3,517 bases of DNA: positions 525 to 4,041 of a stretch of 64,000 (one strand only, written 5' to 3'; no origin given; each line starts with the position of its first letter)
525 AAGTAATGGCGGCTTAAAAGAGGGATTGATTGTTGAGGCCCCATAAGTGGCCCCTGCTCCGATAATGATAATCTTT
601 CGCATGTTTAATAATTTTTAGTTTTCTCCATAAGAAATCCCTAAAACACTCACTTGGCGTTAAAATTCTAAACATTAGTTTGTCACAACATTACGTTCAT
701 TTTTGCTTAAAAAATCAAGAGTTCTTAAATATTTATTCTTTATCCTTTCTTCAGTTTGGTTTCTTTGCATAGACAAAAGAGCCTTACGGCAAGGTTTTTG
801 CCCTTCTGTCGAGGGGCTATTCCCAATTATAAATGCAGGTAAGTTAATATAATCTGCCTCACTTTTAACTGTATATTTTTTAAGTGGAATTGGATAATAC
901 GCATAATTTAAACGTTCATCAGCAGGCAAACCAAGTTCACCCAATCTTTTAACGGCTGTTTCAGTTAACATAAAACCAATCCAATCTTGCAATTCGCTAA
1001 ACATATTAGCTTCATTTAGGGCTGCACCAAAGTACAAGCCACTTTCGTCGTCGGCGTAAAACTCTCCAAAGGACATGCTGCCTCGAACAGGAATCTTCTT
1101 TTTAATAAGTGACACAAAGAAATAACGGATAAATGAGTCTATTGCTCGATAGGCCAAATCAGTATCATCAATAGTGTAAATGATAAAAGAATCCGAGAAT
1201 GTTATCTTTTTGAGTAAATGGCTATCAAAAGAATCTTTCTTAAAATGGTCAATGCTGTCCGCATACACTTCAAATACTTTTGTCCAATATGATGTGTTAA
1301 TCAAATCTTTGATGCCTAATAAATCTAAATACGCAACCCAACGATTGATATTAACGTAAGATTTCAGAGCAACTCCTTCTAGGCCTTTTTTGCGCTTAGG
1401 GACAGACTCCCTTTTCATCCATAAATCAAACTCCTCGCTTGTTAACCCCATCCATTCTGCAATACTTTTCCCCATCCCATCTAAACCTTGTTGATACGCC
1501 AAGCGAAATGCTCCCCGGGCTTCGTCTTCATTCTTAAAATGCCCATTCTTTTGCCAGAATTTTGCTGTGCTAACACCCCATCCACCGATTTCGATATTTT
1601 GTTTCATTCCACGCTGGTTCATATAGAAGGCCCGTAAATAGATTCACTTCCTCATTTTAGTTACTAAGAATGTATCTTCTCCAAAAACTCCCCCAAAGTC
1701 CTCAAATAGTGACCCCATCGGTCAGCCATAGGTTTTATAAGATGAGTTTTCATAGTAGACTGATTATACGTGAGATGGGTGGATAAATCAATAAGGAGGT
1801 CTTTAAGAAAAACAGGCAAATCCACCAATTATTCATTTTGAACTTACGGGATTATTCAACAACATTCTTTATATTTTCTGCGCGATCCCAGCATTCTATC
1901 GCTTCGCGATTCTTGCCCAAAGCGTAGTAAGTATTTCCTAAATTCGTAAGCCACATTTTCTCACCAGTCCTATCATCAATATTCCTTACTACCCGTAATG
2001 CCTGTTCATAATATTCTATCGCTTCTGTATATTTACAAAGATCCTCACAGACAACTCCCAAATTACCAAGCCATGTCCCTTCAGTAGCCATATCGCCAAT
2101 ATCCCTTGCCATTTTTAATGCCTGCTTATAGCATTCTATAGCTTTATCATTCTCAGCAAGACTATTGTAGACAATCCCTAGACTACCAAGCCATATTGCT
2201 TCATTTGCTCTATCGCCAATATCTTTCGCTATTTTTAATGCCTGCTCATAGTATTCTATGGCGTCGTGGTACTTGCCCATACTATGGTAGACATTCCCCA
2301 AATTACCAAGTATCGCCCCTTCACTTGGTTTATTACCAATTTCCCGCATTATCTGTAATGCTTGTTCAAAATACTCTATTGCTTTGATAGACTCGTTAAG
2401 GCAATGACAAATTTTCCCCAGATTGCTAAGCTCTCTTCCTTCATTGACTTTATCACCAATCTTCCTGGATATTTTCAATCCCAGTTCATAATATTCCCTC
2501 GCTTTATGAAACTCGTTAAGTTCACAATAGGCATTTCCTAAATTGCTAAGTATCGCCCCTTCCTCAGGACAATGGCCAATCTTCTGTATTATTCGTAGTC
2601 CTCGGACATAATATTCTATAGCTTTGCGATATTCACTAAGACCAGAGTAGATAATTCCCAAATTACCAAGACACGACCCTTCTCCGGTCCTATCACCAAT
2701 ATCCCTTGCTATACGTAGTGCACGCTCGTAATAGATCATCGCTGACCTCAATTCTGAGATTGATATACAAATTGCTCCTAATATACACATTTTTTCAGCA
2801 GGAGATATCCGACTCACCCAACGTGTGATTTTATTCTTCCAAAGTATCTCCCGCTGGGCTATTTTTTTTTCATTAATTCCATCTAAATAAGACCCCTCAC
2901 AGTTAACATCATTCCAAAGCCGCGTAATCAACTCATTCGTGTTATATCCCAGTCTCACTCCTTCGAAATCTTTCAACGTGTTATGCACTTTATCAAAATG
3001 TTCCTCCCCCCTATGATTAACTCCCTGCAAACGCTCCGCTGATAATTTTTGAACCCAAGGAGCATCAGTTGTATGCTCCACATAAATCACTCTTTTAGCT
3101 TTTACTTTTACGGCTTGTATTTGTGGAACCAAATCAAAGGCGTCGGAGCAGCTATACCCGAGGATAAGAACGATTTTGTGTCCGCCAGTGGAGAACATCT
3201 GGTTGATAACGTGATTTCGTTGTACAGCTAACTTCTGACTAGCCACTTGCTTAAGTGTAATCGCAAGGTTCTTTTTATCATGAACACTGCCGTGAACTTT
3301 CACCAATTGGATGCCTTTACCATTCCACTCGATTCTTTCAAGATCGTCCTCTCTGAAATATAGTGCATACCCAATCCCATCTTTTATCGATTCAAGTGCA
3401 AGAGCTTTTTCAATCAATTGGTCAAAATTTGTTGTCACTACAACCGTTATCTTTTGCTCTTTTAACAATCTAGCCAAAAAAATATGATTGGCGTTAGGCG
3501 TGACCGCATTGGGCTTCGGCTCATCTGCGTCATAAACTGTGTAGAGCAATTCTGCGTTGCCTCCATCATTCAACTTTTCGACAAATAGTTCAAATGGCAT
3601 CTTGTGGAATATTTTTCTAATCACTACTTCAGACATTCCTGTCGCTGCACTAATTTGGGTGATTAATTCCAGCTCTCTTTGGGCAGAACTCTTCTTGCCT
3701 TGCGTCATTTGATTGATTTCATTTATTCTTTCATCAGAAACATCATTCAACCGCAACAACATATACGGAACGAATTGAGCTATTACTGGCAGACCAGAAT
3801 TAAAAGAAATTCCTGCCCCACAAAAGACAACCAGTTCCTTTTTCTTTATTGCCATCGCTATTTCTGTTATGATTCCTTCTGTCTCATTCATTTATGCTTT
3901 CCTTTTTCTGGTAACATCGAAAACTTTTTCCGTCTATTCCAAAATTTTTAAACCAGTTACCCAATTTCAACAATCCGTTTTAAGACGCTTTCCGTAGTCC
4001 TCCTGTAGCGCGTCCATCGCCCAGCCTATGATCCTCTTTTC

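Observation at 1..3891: AT-rich three-gene island with two SIR2_2-type proteins (one SIR2-TPR fusion) and an unknown 315-aa protein, inserted downstream of ssrA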

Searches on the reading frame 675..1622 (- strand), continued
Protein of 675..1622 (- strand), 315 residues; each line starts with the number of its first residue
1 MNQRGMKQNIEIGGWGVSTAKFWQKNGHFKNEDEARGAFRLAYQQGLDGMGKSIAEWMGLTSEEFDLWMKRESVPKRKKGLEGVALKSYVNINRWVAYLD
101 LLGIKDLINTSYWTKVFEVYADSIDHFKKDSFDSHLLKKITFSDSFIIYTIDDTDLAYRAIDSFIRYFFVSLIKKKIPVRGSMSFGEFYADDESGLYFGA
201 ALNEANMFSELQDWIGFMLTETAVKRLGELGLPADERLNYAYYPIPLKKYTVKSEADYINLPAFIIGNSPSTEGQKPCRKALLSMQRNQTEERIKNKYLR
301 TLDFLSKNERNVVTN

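Call 65: find_encoding_contigs(protein=P0007, flank=8000, max_places=2)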
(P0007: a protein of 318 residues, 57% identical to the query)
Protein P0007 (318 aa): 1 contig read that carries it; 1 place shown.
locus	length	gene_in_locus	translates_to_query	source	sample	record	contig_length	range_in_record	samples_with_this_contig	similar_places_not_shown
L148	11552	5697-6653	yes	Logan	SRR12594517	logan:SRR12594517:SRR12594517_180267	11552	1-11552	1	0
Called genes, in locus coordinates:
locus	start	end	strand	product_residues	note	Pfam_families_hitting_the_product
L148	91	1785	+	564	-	PF02384:N6_Mtase, PF01170:UPF0020 (faint), PF20473:MmeI_Mtase (weak), PF07669:Eco57I, PF12950:TaqI_C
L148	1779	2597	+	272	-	PF01555:N6_N4_Mtase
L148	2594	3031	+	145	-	-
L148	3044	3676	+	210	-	-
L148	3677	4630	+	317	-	-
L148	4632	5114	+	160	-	-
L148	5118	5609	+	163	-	-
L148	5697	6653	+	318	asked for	-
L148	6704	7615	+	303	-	PF13289:SIR2_2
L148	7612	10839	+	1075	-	-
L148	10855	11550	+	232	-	?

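Call 66: find_encoding_contigs(protein=P0010, flank=8000, max_places=3)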
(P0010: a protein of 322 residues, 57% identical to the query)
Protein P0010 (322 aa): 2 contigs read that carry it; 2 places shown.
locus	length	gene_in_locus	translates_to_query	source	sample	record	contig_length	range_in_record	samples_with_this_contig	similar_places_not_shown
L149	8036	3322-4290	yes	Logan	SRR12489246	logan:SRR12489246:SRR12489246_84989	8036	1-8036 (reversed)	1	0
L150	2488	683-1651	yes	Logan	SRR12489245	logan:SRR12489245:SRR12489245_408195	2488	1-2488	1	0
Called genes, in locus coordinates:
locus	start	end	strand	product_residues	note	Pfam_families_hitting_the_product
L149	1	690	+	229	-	?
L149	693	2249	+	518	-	PF12161:HsdM_N, PF02384:N6_Mtase, PF01170:UPF0020, PF07669:Eco57I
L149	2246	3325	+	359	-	PF01420:Methylase_S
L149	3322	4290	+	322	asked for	-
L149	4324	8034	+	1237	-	?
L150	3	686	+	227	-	?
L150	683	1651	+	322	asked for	-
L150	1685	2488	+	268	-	?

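Call 69: search_protein_families(library=padloc, proteins=[L148:6704-7615:+, L148:7612-10839:+, L060:3299-9751:+, L060:10956-12062:+, L060:12093-12638:+, L060:12635-13804:+, L060:13939-14748:+, L001:11004-14822:+, L001:14827-15672:+, L148:3677-4630:+], max_evalue=0.001)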
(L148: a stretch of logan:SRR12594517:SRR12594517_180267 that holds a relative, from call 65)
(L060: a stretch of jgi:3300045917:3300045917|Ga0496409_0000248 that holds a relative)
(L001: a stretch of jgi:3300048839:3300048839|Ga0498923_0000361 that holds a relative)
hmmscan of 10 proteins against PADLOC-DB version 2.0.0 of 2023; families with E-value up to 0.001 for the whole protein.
L148:6704-7615:+ (303 aa): 5 families
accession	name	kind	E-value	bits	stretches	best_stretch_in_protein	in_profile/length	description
PDLC04166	Dsr1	-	2e-74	249.1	1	3-283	6-283/1227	-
PDLC03856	LmuA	-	4.5e-13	47.1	1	20-238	13-232/433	-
PDLC00407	ThsA1|ThsA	-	5.2e-06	23.4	0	153-205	146-197/478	STALD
PDLC04167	Dsr1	-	1.1e-05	21.4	1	15-285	14-291/1248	-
PDLC00409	ThsA1|ThsA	-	3.4e-05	21.3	1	20-219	19-211/242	STALD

L148:7612-10839:+ (1075 aa): 1 family
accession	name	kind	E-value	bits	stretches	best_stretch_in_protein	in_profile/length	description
PDLC04166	Dsr1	-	7.5e-113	376.4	2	325-1074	513-1225/1227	-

L060:3299-9751:+ (2150 aa): 1 family
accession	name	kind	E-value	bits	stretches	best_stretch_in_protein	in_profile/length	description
PDLC02167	Avs3a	-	2.6e-206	686.1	1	17-2096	7-2063/2090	-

L060:10956-12062:+ (368 aa): 0 families

L060:12093-12638:+ (181 aa): 0 families

L060:12635-13804:+ (389 aa): 8 families
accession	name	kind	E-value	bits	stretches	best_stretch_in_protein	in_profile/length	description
PDLC04087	SIR2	-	1.8e-15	54.7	1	136-240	111-214/343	-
PDLC04084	SIR2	-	1.5e-08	32.3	1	3-231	40-261/414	-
PDLC04081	SIR2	-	1.5e-07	28.9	0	152-226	135-212/345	-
PDLC04096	SIR2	-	4.9e-07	27.5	0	152-236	20-98/230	-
PDLC02408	Aga_SIR2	-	1.8e-06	25.3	0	2-23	4-25/343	Class II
PDLC04078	SIR2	-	4.1e-06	24.7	1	270-317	41-90/171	-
PDLC04090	SIR2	-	2.9e-05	21.4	1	3-227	42-267/426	-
PDLC04082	SIR2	-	7e-05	19.9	0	152-224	126-204/345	-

L060:13939-14748:+ (269 aa): 0 families

L001:11004-14822:+ (1272 aa): 0 families

L001:14827-15672:+ (281 aa): 1 family
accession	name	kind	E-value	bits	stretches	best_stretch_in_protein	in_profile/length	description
PDLC05050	PDC-S60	-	3e-21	73.4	1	6-166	3-168/906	-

L148:3677-4630:+ (317 aa): 0 families

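Call 77: find_related_loci(query=A1, collection=viral_contigs, flank=6000)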
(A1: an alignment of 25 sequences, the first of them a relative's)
Query A1 (315 aa) in viral_contigs; peptide patterns used: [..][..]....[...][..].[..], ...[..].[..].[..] (x = any residue, [..] = any of these).
43 stretches matched a pattern; 2 encode a relative of the query (tblastn E <= 1e-3); 2 distinct loci.
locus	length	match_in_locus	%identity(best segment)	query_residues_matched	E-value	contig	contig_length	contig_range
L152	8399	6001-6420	30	90-223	3e-14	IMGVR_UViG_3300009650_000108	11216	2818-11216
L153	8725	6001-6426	30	94-229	4e-13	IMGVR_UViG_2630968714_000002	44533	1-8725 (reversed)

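Call 91: search_protein_families(library=padloc, alignment_id=A3, max_evalue=1e-8)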
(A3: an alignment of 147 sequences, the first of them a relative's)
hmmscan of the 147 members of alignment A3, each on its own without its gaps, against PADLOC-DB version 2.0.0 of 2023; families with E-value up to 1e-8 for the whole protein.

A. member 1, L001:7349-8899:+ (516 aa): 33 families (the best 25 are shown)
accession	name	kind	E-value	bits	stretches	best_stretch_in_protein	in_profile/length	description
PDLC03021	MTase_I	-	5e-181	600.8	1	1-516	2-489/491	Type I methyltransferase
PDLC03026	MTase_I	-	5.4e-69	231.6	1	16-512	16-470/487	Type I methyltransferase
PDLC03025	MTase_I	-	2e-67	226.2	1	21-460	19-426/569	Type I methyltransferase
PDLC03036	MTase_I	-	5e-42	142.1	1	138-418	176-444/635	Type I methyltransferase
PDLC04134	mad2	-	5.5e-41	138.9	1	6-449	145-490/492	mads_2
PDLC03022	MTase_I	-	4.7e-33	112.5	1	252-484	236-479/857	Type I methyltransferase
PDLC03031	MTase_I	-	3.6e-32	109.5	2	150-221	155-228/834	Type I methyltransferase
PDLC03027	MTase_I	-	2e-30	104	1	256-480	206-438/810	Type I methyltransferase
PDLC03018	MTase_I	-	1e-29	101.5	1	156-221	286-350/749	Type I methyltransferase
PDLC03318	MTase_II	-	1.3e-29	101.1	2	158-317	325-485/723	Type II methyltransferase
PDLC03034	MTase_I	-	8.2e-26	88.5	2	294-405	465-583/672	Type I methyltransferase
PDLC03033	MTase_I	-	8.8e-24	82.3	1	286-507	282-519/541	Type I methyltransferase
PDLC03218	MTase_II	-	1.6e-23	81.1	1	128-405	218-481/532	Type II methyltransferase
PDLC03032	MTase_I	-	1.2e-20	71.2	1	258-480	210-440/1001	Type I methyltransferase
PDLC03240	MTase_II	-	3.6e-20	70.2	1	241-491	214-477/511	Type II methyltransferase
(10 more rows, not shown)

B. families by the number of members that match (of 147 scanned): 274 families (the first 25 are shown)
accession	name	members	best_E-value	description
PDLC04134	mad2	4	5.5e-41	mads_2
PDLC03105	Specificity_I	3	2.5e-121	Type I specificity subunit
PDLC03072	Specificity_I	3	5.3e-115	Type I specificity subunit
PDLC03099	Specificity_I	3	1.1e-110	Type I specificity subunit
PDLC03090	Specificity_I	3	3.7e-95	Type I specificity subunit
PDLC03092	Specificity_I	3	4.8e-95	Type I specificity subunit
PDLC03163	Specificity_I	3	3e-86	Type I specificity subunit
PDLC03068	Specificity_I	3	1.2e-72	Type I specificity subunit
PDLC03168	Specificity_I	3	1.6e-70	Type I specificity subunit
PDLC03089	Specificity_I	3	2.8e-70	Type I specificity subunit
PDLC03073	Specificity_I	3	2.2e-69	Type I specificity subunit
PDLC03086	Specificity_I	3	1.6e-64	Type I specificity subunit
PDLC03108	Specificity_I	3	1.4e-61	Type I specificity subunit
PDLC03162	Specificity_I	3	1.4e-57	Type I specificity subunit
PDLC03096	Specificity_I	3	1.1e-56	Type I specificity subunit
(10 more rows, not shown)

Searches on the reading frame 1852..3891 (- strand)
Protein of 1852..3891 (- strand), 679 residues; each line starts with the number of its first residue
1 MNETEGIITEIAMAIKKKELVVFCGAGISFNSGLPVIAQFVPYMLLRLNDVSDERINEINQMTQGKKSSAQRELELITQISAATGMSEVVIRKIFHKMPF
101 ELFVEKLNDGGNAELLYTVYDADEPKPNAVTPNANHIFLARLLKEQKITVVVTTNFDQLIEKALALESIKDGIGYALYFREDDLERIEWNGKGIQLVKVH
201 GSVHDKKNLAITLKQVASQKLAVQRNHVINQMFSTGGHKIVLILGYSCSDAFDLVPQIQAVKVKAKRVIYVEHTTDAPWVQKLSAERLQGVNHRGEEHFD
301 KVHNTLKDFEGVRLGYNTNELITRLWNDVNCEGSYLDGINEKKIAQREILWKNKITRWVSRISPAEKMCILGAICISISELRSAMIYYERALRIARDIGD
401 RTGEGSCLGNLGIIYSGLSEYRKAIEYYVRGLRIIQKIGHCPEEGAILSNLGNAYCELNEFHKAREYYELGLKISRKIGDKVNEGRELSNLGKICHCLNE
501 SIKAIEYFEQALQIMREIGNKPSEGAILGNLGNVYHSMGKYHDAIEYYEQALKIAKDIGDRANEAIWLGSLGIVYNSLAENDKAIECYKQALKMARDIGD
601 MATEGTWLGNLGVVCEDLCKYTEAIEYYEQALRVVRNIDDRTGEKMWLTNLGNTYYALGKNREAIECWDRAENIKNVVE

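Call 6: search_protein_families(library=pfam, proteins=[window:1852-3891:-], max_evalue=0.1)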
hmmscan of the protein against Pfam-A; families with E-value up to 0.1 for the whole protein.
window:1852-3891:- (679 aa): 34 families (the best 25 are shown)
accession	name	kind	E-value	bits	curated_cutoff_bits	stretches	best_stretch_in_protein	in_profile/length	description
PF13424.12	TPR_12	-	8.9e-59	196.1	30.1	4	526-596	4-76/77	Tetratricopeptide repeat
PF00515.34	TPR_1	-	1.7e-49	164.1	27.8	7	527-555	3-31/34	Tetratricopeptide repeat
PF13176.12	TPR_7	-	5.6e-42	138.7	27.9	6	528-562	2-36/36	Tetratricopeptide repeat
PF07719.23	TPR_2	-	3e-41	136.6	27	5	527-557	3-33/34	Tetratricopeptide repeat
PF13181.12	TPR_8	-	1.9e-32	109.1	25.7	4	528-557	4-33/34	Tetratricopeptide repeat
PF13374.12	TPR_10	-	1e-31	108.4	27.5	4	527-556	4-33/42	Tetratricopeptide repeat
PF17874.7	TPR_MalT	-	1.8e-16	60.8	45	2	488-562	43-117/336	MalT-like TPR region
PF13428.12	TPR_14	-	8.4e-15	54.3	23.5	0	531-556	7-32/44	Tetratricopeptide repeat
PF13432.12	TPR_16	-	4.7e-14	53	32.7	1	580-633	12-59/65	Tetratricopeptide repeat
PF13414.12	TPR_11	-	1.2e-13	51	26.8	2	532-554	1-23/42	TPR repeat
PF13289.12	SIR2_2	-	4.4e-12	46.7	24.5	1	150-256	2-100/141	SIR2-like domain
PF14938.12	SNAP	-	2.2e-11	44.2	25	2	452-554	42-144/282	Soluble NSF attachment protein, SNAP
PF14559.12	TPR_19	-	5.9e-10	39.8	25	2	538-597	4-57/68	Tetratricopeptide repeat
PF10579.15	Rapsyn_N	-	6.2e-09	36.2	23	2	500-560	21-78/80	Rapsyn N-terminal myristoylation and linker region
PF13431.12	TPR_17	-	9e-08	32.2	24.4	0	525-546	13-34/34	Tetratricopeptide repeat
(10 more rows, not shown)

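Call 7: search_protein_families(library=padloc, proteins=[window:1852-3891:-], max_evalue=0.1)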
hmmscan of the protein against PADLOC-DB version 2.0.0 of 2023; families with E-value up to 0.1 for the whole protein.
window:1852-3891:- (679 aa): 30 families (the best 25 are shown)
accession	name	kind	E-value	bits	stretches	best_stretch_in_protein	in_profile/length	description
PDLC01169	TPR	-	2e-57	192.4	4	490-591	114-214/252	TPR repeats containing protein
PDLC01171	TPR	-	1.9e-12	45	2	482-648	138-289/504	TPR repeats containing protein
PDLC05061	PDC-S65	-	1e-10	39.6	1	122-201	113-189/592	-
PDLC00409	ThsA1|ThsA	-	1.4e-10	39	2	133-251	93-200/242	STALD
PDLC01078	C3a156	-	2e-10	38.8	2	451-494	91-134/268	oxidoreductase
PDLC02402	Aga_SIR2-PNTD1-PNTD2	-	4.4e-10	36.3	1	129-217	107-195/876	Class I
PDLC02419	Aga_SIR2-PNTD1-PNTD2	-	7.8e-10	36.1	1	131-250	103-215/558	Class I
PDLC00407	ThsA1|ThsA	-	1e-09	35.5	2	131-250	90-198/478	STALD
PDLC04088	SIR2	-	6.7e-09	33.4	1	144-204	169-233/390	-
PDLC02401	Aga_SIR2-PNTD1-PNTD2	-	8.3e-08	29.5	1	131-250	76-188/524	Class I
PDLC02420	Aga_SIR2-PNTD1-PNTD2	-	9.5e-08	28.7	1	17-251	18-226/1010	Class I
PDLC05060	PDC-S65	-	1.1e-07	29.2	1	129-205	28-101/503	-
PDLC02408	Aga_SIR2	-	1.3e-07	29.1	1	150-214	150-212/343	Class II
PDLC01092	C3a198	-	2e-07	28.3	2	547-624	217-291/523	TPR protein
PDLC04087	SIR2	-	2.2e-07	28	1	5-203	5-194/343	-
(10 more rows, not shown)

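Call 8: search_protein_families(library=ncbifam, proteins=[window:1852-3891:-], max_evalue=0.1)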
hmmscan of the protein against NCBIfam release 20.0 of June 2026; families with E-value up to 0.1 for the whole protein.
window:1852-3891:- (679 aa): 40 families (the best 25 are shown)
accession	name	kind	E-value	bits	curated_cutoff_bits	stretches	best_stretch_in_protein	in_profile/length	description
NF041717.1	HaaA_phane_TPR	equivalog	2.5e-34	118.5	1125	2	504-665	531-692/882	cyclophane-containing RiPP biosynthesis TPR protein HaaT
NF053617.1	SARPRegAfsRStmc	equivalog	1.5e-30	105.9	1430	2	449-675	740-966/986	SARP-family global regulator AfsR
NF053520.1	HK_Porph_FimS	equivalog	1.3e-24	86.5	600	3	382-547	141-306/618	sensor histidine kinase FimS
NF053720.1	NsdA_fam_reg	subfamily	3.7e-21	76.1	75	4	581-672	217-308/432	NsdA family TPR-like regulatory protein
NF002725.1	PRK02603.1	equivalog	4.9e-21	75.5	143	4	538-596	48-103/173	photosystem I assembly protein Ycf3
TIGR02521.1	type_IV_pilW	equivalog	1.5e-13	50.9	154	2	530-674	36-164/234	type IV pilus biogenesis/stability protein PilW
NF052312.1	T9SS_PorW_SprE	equivalog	5.3e-12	45.2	250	2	492-555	297-358/716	type IX secretion system periplasmic lipoprotein PorW/SprE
NF040959.1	MamA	equivalog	8e-12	45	200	2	505-595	118-203/204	magnetosome protein MamA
NF033762.1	social_mot_Tgl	equivalog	2.1e-10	40.4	225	2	573-667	73-158/252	social motility TPR repeat lipoprotein Tgl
NF047507.1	TPR_BatC_Lepto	exception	1.9e-09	37.3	175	1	530-596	63-127/214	TPR repeat-containing protein BatC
NF053779.1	BT3442_fam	equivalog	1.5e-08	33.8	940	1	387-556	84-253/563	BT3442 family protein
NF040867.1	prot_deacyl_CobB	equivalog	7.1e-07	28.7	320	1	114-163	56-105/242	NAD-dependent protein deacetylase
TIGR02552.1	LcrH_SycD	equivalog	8.6e-07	28.8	104.8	0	531-596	58-117/136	SycD/LcrH family type III secretion system chaperone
NF001753.0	PRK00481.1-3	subfamily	9.9e-07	28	243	1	114-163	59-108/252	NAD-dependent protein deacylase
NF040586.1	FxSxx_TPR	equivalog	1.1e-06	27.4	300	1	490-665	433-618/830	FxSxx-COOH system tetratricopeptide repeat protein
NF041818.1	Dsr1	equivalog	5.2e-05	21.1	1400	1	19-49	22-52/1263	anti-phage defense-associated sirtuin Dsr1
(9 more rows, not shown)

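Call 11: search_protein_families(library=phrogs, proteins=[window:1852-3891:-], max_evalue=0.1)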
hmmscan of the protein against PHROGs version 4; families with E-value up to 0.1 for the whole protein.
window:1852-3891:- (679 aa): 7 families
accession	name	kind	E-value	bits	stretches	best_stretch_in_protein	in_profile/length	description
phrog_5208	-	unknown function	2.5e-27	96.9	4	368-482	181-294/372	-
phrog_7590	-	unknown function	1.8e-10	42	1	522-595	86-153/234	-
phrog_10886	-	transcription regulation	3.1e-09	37.3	1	539-595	230-286/457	transcriptional regulator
phrog_22932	-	unknown function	3.4e-08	33.3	2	523-598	270-343/646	-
phrog_2695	-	unknown function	1.8e-07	31.5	1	145-251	135-230/531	-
phrog_2162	-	DNA, RNA and nucleotide metabolism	7e-07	29.8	1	15-164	8-115/277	Sir2 (NAD-dependent deacetylase)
phrog_15208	-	unknown function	0.036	12.5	0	7-50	10-53/1275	-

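Call 20: list_cluster_members(proteins=[P0001, window:1852-3891:-])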
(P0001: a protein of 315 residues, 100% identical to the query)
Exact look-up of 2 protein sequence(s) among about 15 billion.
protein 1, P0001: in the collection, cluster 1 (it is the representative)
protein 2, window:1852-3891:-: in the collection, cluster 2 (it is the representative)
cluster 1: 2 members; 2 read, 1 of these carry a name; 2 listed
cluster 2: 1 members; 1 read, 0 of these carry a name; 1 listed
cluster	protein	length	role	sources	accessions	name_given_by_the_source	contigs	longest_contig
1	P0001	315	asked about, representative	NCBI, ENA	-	-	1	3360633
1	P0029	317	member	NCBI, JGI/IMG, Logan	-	hypothetical protein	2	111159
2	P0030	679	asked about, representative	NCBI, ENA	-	-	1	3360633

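Call 31: find_encoding_contigs(protein=window:1852-3891:-, flank=10000, max_places=4)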
Protein window:1852-3891:- (679 aa): no gene with exactly this product is on record in the collection.

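Call 69: search_protein_families(library=padloc, proteins=[L060:3299-9751:+, L060:10956-12062:+, L060:12093-12638:+, L060:12635-13804:+, L060:13939-14748:+], max_evalue=0.001)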
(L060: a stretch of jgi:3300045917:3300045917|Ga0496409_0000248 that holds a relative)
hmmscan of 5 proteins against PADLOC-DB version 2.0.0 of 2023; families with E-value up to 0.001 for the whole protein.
L060:3299-9751:+ (2150 aa): 1 family
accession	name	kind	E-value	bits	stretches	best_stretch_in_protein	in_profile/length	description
PDLC02167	Avs3a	-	2.6e-206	686.1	1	17-2096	7-2063/2090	-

L060:10956-12062:+ (368 aa): 0 families

L060:12093-12638:+ (181 aa): 0 families

L060:12635-13804:+ (389 aa): 8 families
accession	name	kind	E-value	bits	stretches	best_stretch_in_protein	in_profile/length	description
PDLC04087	SIR2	-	1.8e-15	54.7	1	136-240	111-214/343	-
PDLC04084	SIR2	-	1.5e-08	32.3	1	3-231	40-261/414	-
PDLC04081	SIR2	-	1.5e-07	28.9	0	152-226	135-212/345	-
PDLC04096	SIR2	-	4.9e-07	27.5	0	152-236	20-98/230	-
PDLC02408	Aga_SIR2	-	1.8e-06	25.3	0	2-23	4-25/343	Class II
PDLC04078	SIR2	-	4.1e-06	24.7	1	270-317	41-90/171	-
PDLC04090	SIR2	-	2.9e-05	21.4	1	3-227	42-267/426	-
PDLC04082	SIR2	-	7e-05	19.9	0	152-224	126-204/345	-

L060:13939-14748:+ (269 aa): 0 families
